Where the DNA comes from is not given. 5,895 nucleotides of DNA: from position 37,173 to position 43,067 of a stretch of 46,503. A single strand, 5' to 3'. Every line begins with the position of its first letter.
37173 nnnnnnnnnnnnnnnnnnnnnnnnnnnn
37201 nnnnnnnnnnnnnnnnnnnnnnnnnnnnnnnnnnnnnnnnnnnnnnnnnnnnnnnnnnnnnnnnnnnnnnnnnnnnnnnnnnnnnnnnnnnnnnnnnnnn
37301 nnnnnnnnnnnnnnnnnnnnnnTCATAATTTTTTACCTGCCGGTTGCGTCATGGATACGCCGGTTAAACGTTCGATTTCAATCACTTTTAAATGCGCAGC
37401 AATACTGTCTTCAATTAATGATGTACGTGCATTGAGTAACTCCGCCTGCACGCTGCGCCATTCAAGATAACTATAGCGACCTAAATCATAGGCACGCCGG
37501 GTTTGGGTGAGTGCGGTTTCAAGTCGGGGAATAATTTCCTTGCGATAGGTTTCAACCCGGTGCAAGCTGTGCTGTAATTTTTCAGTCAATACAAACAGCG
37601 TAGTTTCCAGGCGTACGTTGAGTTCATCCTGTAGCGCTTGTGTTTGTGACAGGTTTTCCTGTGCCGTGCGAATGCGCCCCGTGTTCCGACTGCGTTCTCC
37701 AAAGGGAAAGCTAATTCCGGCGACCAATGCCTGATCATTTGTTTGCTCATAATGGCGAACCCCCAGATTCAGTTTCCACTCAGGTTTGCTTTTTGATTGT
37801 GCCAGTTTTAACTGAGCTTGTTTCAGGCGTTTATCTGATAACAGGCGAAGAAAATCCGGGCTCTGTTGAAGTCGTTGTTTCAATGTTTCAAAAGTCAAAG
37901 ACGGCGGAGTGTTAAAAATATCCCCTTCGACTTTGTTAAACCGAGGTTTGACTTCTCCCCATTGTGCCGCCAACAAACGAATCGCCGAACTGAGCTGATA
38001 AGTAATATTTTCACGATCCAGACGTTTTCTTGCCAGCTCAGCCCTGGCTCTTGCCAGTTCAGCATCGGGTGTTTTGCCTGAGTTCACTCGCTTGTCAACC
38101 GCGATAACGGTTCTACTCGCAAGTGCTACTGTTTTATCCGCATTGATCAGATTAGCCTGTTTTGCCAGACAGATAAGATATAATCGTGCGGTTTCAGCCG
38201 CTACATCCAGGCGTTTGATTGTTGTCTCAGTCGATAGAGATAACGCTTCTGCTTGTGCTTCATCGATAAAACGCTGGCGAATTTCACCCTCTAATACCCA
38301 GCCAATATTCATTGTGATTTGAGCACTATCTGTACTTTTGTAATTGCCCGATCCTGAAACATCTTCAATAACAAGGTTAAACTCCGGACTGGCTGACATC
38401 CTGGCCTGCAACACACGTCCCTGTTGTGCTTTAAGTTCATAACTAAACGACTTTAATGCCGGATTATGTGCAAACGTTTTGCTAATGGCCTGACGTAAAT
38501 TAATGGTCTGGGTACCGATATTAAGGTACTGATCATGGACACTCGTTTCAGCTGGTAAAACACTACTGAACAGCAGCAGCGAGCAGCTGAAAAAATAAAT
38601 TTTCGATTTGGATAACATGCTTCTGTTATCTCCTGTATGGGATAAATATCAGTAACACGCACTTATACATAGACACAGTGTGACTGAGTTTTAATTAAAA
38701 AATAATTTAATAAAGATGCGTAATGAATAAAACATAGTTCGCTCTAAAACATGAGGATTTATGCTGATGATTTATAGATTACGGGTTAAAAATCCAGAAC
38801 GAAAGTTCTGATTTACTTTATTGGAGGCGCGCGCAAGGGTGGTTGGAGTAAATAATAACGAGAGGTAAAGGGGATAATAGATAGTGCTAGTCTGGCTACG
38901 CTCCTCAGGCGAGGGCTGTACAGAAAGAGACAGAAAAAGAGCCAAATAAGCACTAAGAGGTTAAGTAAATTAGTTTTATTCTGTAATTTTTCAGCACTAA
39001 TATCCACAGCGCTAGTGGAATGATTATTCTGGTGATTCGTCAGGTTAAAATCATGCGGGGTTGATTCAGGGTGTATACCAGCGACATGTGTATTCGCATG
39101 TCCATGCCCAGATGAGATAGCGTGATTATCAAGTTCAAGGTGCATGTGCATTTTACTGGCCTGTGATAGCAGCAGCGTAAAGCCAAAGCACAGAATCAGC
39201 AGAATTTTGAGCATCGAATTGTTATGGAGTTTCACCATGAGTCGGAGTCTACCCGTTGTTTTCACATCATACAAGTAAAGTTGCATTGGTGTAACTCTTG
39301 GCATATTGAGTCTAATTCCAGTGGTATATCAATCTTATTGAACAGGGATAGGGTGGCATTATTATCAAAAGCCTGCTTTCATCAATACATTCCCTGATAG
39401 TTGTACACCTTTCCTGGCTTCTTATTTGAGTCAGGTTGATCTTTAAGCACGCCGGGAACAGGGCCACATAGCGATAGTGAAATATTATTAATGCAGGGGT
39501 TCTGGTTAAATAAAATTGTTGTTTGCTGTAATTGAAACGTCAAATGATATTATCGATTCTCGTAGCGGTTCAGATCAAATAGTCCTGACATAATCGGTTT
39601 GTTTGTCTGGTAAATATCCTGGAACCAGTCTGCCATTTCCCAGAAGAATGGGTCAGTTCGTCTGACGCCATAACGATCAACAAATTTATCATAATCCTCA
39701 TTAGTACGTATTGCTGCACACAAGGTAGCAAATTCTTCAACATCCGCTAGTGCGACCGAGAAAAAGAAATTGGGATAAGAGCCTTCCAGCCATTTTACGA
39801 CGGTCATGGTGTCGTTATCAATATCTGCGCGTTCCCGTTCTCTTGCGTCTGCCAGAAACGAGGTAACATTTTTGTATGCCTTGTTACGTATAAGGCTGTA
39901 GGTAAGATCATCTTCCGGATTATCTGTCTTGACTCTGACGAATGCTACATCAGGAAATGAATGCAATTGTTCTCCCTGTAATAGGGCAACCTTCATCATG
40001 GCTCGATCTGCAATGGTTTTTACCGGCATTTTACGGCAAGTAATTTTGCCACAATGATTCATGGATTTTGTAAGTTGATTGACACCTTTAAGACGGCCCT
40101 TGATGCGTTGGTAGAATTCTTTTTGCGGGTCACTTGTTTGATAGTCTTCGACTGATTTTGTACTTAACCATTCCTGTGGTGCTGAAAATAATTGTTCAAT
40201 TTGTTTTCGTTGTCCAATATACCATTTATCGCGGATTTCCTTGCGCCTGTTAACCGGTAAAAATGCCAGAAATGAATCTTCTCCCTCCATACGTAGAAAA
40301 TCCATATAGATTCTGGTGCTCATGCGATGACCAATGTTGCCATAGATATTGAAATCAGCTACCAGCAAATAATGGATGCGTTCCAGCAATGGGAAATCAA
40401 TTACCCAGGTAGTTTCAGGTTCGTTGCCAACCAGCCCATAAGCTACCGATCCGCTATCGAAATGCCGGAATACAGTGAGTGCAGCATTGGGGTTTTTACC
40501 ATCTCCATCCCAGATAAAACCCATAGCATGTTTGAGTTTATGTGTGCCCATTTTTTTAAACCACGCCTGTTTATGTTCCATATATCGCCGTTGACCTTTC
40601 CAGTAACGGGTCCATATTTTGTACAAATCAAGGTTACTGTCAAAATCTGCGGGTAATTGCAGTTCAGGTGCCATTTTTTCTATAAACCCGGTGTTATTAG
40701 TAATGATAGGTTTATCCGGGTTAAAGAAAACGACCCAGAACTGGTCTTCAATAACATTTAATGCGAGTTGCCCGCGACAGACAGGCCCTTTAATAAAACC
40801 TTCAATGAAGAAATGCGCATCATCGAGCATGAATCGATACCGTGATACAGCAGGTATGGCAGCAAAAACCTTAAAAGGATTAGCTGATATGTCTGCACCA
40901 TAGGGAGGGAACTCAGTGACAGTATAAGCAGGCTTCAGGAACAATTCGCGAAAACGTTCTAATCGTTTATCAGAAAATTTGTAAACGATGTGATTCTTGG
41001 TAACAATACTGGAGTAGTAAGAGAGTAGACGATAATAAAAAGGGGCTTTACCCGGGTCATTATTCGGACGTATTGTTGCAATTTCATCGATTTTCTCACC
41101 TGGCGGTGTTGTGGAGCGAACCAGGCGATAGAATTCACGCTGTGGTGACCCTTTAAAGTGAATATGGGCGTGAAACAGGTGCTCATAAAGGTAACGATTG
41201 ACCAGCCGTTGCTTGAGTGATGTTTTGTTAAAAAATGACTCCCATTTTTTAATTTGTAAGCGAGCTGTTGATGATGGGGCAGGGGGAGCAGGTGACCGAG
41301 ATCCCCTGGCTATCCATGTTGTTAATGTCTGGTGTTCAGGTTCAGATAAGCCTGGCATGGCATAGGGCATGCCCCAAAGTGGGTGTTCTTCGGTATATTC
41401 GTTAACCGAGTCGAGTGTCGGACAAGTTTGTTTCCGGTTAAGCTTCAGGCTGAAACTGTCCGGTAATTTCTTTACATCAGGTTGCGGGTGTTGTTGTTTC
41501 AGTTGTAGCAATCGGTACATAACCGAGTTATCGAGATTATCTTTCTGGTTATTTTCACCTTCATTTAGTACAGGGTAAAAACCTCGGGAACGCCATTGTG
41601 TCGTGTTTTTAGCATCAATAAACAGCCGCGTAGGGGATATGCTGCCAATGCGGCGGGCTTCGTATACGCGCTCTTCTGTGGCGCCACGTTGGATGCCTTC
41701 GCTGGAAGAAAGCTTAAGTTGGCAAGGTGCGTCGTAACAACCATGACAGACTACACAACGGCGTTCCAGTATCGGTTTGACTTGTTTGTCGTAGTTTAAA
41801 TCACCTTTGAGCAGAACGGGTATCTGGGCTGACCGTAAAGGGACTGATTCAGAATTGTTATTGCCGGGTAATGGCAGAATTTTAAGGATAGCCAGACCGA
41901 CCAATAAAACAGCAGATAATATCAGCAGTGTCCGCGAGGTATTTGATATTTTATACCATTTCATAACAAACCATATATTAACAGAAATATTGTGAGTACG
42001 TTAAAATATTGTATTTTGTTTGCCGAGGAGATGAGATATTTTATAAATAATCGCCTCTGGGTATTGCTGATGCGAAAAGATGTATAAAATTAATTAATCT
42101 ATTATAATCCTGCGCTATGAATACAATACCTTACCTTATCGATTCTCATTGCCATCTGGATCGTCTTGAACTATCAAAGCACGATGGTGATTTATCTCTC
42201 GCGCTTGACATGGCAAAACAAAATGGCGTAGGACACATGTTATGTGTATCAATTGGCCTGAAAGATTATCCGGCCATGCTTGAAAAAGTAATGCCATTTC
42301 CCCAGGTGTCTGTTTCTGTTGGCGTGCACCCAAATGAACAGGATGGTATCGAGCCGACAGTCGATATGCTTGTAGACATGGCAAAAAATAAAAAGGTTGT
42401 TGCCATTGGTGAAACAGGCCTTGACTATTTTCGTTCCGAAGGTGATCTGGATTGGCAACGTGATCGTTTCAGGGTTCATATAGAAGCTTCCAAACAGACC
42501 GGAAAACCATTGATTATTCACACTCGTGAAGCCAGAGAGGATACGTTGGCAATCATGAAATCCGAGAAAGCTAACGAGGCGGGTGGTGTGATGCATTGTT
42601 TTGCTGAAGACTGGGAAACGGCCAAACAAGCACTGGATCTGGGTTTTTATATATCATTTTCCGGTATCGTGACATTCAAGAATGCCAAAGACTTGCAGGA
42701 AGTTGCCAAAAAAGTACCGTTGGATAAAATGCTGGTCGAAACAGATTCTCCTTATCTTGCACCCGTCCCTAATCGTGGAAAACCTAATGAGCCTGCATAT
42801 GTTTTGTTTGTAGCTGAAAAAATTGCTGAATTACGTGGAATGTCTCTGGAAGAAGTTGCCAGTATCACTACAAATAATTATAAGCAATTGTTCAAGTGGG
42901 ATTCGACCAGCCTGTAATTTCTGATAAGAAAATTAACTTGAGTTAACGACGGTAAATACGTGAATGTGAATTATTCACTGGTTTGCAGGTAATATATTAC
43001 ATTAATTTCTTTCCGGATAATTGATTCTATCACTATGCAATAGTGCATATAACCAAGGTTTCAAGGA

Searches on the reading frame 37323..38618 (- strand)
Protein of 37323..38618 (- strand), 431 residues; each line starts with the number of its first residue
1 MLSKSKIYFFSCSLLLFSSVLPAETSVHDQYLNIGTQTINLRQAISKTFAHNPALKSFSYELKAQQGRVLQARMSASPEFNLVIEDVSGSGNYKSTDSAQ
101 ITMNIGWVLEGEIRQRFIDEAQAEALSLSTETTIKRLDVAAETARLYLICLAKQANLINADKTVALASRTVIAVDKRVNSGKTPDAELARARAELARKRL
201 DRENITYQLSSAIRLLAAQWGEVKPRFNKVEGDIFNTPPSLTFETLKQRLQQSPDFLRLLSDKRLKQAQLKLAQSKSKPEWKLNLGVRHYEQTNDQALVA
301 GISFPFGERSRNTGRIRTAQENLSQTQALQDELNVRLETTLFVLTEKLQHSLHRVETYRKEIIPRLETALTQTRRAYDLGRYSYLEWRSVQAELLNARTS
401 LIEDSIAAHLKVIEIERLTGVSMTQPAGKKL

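Call 8: search_protein_families(library=pfam, proteins=[window:37323-38618:-], max_evalue=0.001)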
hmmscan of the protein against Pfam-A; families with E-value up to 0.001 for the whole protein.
window:37323-38618:- (431 aa): 1 family
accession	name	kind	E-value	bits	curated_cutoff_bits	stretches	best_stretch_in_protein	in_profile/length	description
PF02321.23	OEP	-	5.1e-26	92.1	22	2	244-420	3-187/187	Outer membrane efflux protein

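Call 94: search_protein_families(library=ncbifam, proteins=[window:37323-38618:-], max_evalue=1e-10)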
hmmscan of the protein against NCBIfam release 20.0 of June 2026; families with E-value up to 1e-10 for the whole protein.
window:37323-38618:- (431 aa): 1 family
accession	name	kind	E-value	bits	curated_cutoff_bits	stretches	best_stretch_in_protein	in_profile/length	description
NF045679.1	DiMtlExpIhpA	equivalog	1.1e-48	166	650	1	35-422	27-415/424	divalent metal ion exporter subunit IhpA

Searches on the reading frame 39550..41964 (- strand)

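Call 8: search_protein_families(library=pfam, proteins=[window:39550-41964:-], max_evalue=0.001)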
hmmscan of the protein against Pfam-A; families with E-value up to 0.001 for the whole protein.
window:39550-41964:- (804 aa): 1 family
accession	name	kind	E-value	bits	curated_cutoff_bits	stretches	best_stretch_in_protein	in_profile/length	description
PF06934.16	CTI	-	5.3e-262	871.9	25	1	110-803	2-692/692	Fatty acid cis/trans isomerase (CTI)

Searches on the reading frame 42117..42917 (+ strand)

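Call 8: search_protein_families(library=pfam, proteins=[window:42117-42917:+], max_evalue=0.001)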
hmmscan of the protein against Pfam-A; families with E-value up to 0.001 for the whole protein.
window:42117-42917:+ (266 aa): 1 family
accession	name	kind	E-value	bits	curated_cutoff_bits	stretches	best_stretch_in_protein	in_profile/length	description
PF01026.27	TatD_DNase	-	2.4e-84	283.1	27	1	8-260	1-253/253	TatD related DNase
